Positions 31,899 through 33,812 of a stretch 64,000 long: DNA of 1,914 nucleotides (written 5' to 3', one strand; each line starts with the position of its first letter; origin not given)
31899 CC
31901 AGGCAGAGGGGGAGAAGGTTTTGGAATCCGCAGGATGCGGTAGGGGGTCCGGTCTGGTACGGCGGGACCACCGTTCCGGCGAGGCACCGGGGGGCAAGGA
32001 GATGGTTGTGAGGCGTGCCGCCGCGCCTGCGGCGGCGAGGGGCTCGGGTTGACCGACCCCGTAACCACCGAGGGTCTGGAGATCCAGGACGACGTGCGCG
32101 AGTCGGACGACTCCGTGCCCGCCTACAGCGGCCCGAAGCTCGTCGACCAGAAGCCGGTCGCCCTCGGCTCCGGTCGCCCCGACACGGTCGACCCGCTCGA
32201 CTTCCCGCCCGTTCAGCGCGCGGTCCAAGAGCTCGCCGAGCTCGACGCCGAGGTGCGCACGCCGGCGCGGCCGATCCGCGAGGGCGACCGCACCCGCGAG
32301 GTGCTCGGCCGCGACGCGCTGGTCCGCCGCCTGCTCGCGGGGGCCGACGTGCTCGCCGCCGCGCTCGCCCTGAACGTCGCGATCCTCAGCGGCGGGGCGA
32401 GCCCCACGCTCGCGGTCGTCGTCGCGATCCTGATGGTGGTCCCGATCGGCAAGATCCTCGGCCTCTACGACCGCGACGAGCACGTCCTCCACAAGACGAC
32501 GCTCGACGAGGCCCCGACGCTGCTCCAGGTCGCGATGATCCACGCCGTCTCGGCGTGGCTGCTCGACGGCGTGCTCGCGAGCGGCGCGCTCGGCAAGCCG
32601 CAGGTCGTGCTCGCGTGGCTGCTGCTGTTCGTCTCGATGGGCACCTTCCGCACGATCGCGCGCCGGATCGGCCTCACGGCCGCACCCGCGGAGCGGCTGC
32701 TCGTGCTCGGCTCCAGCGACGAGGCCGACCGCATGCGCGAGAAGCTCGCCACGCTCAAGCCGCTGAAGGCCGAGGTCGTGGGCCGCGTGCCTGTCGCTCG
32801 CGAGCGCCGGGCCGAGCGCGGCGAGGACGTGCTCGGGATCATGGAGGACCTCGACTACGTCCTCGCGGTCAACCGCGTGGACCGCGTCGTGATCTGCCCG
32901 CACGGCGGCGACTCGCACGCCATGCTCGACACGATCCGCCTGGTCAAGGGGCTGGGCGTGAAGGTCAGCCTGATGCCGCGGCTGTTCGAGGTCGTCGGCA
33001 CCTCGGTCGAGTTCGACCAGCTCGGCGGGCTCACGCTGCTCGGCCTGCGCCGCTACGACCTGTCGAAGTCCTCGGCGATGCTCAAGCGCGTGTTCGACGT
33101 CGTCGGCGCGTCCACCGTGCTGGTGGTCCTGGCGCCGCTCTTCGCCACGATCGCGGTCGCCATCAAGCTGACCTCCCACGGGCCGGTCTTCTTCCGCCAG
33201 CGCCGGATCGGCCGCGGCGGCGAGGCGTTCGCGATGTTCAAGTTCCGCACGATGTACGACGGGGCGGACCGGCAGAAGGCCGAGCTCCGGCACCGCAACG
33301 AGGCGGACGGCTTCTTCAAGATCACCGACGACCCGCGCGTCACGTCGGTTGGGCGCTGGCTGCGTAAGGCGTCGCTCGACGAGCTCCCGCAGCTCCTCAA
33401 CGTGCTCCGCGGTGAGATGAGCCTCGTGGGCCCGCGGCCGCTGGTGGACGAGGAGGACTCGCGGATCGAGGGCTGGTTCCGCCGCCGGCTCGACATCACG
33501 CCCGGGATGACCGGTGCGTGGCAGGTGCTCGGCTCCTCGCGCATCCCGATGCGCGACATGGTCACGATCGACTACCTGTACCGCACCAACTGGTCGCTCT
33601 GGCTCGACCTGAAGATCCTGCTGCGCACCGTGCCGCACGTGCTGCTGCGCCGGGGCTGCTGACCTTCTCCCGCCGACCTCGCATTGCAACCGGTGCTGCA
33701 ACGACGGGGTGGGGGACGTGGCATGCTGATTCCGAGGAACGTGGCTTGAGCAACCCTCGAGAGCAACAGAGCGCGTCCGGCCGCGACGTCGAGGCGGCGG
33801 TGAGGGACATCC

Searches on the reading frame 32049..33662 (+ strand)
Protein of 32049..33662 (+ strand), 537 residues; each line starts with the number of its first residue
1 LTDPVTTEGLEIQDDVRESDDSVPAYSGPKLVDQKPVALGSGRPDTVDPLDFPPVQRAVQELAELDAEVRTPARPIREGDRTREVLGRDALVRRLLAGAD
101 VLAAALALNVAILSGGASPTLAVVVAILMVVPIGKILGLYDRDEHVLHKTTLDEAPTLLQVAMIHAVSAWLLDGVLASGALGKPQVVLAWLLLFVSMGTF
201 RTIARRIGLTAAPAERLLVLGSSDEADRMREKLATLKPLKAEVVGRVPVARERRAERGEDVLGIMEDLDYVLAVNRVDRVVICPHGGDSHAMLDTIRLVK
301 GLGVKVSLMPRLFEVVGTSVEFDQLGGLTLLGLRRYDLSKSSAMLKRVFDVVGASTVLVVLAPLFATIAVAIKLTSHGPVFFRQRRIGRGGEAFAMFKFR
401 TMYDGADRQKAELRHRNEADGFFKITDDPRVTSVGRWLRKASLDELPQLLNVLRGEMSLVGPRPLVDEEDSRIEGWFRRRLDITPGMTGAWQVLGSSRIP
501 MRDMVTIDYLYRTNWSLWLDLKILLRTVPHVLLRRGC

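Call 71: search_protein_families(library=pfam, proteins=[window:32049-33662:+], max_evalue=0.0001)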
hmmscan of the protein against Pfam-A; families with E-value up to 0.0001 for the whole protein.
window:32049-33662:+ (537 aa): 1 family
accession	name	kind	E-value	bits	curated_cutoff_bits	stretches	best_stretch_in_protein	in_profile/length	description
PF02397.22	Bac_transf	-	9.2e-66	221.2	27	1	346-532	1-178/179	Bacterial sugar transferase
